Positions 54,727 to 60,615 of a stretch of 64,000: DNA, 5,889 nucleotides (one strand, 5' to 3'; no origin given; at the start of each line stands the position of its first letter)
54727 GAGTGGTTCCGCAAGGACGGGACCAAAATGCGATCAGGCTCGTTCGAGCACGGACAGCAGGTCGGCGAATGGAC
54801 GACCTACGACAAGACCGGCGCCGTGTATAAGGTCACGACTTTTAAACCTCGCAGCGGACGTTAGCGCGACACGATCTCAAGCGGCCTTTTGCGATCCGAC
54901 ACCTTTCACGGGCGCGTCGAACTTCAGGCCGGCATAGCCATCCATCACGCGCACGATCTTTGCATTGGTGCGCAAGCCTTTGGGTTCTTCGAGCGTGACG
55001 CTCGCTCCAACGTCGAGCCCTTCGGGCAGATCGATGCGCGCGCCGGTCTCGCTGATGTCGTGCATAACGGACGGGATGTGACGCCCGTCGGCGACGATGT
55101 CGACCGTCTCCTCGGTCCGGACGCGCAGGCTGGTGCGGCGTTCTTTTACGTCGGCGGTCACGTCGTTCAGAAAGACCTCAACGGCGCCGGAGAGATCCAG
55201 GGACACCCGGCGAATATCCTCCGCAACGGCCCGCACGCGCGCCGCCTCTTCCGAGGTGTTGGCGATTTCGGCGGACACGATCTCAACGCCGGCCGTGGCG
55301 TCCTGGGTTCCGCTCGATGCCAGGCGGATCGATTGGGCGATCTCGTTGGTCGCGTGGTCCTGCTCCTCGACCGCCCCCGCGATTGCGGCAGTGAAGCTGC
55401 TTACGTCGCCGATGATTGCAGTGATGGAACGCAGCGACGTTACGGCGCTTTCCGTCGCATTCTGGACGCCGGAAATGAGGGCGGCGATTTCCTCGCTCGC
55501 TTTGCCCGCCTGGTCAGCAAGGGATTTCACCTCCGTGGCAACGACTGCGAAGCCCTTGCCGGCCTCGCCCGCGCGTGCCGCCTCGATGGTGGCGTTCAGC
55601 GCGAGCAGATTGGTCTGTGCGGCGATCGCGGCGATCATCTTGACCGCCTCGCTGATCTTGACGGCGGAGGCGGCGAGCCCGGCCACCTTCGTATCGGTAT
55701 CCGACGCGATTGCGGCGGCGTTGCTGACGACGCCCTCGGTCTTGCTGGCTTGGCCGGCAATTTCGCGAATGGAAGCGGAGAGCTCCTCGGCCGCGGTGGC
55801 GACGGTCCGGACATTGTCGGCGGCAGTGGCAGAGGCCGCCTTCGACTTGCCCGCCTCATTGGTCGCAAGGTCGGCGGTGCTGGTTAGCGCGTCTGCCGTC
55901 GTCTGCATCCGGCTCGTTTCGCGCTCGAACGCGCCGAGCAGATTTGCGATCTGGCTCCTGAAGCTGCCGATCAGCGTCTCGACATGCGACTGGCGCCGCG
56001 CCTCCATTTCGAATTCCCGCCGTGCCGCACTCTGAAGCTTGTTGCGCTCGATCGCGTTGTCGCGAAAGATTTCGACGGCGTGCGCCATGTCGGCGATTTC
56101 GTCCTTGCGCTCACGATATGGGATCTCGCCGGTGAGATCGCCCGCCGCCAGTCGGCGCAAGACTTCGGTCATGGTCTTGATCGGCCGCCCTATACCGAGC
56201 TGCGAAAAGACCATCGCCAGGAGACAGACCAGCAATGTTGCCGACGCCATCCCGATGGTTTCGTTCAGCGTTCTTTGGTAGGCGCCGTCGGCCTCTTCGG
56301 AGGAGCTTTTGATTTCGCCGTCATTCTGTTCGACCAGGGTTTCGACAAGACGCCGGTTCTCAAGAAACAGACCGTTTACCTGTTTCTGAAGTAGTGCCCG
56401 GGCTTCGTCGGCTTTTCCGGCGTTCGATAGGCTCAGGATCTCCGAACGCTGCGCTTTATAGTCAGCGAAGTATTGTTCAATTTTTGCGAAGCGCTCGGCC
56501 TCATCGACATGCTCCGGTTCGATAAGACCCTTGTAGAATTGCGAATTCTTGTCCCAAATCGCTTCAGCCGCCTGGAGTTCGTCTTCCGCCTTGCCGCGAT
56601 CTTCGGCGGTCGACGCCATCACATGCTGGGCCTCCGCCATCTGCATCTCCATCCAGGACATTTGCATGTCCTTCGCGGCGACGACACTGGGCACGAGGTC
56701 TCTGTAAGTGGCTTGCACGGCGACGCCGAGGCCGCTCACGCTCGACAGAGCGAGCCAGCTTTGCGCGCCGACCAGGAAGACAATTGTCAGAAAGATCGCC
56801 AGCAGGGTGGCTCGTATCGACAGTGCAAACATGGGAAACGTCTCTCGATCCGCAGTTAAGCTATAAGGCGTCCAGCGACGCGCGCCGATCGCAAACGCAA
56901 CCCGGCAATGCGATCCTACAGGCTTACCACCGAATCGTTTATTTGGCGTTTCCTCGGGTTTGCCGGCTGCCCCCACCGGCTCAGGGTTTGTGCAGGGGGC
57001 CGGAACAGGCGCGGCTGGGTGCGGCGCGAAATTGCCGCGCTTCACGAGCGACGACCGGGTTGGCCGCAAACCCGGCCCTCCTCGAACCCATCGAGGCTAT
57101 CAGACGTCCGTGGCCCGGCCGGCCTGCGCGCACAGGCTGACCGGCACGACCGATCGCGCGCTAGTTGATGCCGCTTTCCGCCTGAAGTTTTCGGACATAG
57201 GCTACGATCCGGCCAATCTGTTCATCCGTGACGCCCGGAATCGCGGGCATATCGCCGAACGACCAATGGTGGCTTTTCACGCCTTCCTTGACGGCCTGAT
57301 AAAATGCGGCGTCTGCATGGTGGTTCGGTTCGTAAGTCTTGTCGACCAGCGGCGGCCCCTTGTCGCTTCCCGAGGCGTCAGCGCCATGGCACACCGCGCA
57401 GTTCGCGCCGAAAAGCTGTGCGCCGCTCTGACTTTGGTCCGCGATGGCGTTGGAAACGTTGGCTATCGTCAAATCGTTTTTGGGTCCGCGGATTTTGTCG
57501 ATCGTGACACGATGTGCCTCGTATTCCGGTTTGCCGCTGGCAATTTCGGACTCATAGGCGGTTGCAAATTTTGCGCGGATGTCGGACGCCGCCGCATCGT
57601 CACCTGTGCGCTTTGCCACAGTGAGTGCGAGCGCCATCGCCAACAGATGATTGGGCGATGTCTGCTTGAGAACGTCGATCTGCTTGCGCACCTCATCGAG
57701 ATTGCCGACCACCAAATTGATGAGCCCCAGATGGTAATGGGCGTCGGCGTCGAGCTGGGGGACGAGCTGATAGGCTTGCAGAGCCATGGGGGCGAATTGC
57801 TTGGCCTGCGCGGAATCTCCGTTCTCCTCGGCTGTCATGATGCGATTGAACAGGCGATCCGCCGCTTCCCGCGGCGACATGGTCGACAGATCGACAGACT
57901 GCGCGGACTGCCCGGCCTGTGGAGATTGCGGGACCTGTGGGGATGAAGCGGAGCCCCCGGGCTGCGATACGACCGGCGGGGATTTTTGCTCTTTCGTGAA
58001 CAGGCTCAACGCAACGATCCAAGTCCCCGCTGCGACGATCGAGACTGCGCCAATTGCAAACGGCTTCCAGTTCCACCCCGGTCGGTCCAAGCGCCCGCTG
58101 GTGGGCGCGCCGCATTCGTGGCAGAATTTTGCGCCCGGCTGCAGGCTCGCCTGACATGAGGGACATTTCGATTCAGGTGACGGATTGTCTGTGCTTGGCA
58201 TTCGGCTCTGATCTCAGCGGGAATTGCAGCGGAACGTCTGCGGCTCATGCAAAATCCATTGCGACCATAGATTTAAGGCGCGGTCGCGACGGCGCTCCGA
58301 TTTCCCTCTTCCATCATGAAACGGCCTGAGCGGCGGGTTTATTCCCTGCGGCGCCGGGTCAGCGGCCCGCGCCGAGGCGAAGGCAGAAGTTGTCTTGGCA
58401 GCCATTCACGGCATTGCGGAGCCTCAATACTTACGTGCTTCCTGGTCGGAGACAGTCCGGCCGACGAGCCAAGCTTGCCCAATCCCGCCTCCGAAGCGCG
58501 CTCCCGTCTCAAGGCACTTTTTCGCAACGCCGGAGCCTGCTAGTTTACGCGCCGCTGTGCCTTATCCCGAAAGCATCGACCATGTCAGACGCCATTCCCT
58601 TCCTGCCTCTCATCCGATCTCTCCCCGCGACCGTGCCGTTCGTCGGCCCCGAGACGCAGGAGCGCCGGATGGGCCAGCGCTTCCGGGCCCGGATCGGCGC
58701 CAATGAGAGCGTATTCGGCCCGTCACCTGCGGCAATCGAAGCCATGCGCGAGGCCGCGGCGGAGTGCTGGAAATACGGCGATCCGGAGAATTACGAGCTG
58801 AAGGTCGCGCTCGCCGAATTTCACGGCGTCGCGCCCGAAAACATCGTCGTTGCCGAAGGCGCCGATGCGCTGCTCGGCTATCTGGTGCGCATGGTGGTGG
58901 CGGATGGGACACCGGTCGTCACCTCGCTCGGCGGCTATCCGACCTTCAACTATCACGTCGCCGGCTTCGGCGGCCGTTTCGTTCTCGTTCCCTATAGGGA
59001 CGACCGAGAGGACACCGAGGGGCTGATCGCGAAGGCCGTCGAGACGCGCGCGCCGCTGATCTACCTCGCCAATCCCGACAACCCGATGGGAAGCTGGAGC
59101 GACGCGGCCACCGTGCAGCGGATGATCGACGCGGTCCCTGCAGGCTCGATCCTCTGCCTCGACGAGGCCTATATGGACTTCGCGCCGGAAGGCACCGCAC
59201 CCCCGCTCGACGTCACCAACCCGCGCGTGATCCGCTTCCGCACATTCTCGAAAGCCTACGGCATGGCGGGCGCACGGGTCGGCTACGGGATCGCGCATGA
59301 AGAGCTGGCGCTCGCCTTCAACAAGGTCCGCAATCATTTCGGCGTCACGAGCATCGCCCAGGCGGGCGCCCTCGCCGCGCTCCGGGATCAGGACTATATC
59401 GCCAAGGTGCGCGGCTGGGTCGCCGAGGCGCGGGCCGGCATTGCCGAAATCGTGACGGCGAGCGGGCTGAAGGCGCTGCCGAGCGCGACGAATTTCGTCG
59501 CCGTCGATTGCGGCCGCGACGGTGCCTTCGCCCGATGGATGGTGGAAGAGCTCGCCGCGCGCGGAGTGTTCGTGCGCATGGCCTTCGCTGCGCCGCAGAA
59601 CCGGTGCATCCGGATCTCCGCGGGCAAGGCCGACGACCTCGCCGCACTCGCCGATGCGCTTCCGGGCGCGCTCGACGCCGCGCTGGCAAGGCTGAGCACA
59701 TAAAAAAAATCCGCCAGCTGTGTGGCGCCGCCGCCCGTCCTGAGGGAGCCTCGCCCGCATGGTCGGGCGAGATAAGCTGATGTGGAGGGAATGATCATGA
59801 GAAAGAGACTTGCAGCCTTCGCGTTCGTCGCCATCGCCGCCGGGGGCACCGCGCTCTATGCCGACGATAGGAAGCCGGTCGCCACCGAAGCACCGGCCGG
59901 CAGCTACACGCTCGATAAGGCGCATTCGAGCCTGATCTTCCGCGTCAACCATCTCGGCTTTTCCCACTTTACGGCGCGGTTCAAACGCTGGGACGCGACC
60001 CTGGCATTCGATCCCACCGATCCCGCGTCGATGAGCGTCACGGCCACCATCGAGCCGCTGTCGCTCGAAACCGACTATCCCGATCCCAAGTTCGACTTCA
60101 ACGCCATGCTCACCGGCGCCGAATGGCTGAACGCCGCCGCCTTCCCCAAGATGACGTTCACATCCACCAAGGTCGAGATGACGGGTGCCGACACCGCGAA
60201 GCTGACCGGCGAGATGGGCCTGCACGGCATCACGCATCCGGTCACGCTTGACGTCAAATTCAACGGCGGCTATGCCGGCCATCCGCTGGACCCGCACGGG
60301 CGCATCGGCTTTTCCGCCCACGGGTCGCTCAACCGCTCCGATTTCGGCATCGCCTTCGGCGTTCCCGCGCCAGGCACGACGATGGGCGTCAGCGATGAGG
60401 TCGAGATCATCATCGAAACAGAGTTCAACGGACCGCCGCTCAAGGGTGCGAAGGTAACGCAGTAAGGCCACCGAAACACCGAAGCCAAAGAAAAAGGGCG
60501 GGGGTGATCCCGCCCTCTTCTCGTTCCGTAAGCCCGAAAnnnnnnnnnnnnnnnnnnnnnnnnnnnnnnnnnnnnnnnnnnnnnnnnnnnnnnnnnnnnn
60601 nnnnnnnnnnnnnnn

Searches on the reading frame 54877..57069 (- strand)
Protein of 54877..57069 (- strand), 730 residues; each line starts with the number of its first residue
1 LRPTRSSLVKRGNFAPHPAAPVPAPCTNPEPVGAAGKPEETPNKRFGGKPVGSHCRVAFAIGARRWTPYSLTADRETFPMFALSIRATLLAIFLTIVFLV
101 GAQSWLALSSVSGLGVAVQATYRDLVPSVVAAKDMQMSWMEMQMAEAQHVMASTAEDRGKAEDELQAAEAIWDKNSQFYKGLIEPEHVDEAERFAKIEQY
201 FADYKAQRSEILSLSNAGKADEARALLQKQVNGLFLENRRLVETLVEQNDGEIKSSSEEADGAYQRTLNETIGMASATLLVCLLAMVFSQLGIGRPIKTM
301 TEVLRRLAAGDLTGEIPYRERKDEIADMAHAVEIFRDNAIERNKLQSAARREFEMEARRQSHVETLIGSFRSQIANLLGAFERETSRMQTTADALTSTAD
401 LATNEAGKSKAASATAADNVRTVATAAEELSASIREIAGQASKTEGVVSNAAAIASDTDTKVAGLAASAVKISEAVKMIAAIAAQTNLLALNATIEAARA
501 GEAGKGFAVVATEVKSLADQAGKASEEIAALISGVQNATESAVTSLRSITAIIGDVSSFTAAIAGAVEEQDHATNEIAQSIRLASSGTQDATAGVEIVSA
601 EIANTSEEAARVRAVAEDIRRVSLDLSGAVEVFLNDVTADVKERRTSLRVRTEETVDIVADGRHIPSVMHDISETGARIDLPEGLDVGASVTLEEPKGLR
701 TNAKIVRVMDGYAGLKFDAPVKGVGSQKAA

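Call 66: search_protein_families(library=pfam, proteins=[window:54877-57069:-], max_evalue=0.00001)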
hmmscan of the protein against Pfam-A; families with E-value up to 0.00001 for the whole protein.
window:54877-57069:- (730 aa): 4 families
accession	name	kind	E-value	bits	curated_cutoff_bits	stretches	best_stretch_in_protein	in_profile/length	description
PF00015.26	MCPsignal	-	1.3e-27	97.1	34.6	1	456-605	19-168/172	Methyl-accepting chemotaxis protein (MCP) signalling domain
PF12729.13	4HB_MCP_1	-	1.7e-14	54.2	27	1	84-261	3-178/181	Four helix bundle sensory module for signal transduction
PF00672.30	HAMP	-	8.5e-10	39.2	25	1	294-338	7-50/53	HAMP domain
PF07238.19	PilZ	-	1.2e-09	38.9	22.5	1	643-718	1-86/102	PilZ domain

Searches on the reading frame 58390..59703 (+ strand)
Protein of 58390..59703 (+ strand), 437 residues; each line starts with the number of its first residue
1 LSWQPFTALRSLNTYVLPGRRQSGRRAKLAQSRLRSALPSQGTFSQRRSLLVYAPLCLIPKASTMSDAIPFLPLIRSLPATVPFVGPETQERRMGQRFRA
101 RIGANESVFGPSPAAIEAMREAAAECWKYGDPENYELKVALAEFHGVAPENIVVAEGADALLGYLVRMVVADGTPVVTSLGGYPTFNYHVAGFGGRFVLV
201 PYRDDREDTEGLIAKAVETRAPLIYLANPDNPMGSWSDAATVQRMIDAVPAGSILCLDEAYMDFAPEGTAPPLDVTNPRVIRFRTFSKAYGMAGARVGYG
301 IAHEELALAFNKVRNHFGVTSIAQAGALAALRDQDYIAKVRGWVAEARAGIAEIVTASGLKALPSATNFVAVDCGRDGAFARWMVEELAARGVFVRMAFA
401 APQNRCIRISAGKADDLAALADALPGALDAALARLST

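Call 66: search_protein_families(library=pfam, proteins=[window:58390-59703:+], max_evalue=0.00001)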
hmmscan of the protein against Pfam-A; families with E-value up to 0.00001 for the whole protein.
window:58390-59703:+ (437 aa): 1 family
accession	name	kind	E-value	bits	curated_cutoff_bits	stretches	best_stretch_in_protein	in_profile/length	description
PF00155.27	Aminotran_1_2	-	2.1e-44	152.6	19.7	1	103-424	7-361/361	Aminotransferase class I and II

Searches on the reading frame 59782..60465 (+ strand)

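Call 66: search_protein_families(library=pfam, proteins=[window:59782-60465:+], max_evalue=0.00001)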
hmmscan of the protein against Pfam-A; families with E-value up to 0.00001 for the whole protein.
window:59782-60465:+ (227 aa): 1 family
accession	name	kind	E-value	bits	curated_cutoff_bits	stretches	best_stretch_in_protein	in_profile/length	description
PF04264.18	YceI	-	2.9e-40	138.5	23.7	1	42-215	1-150/150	YceI-like domain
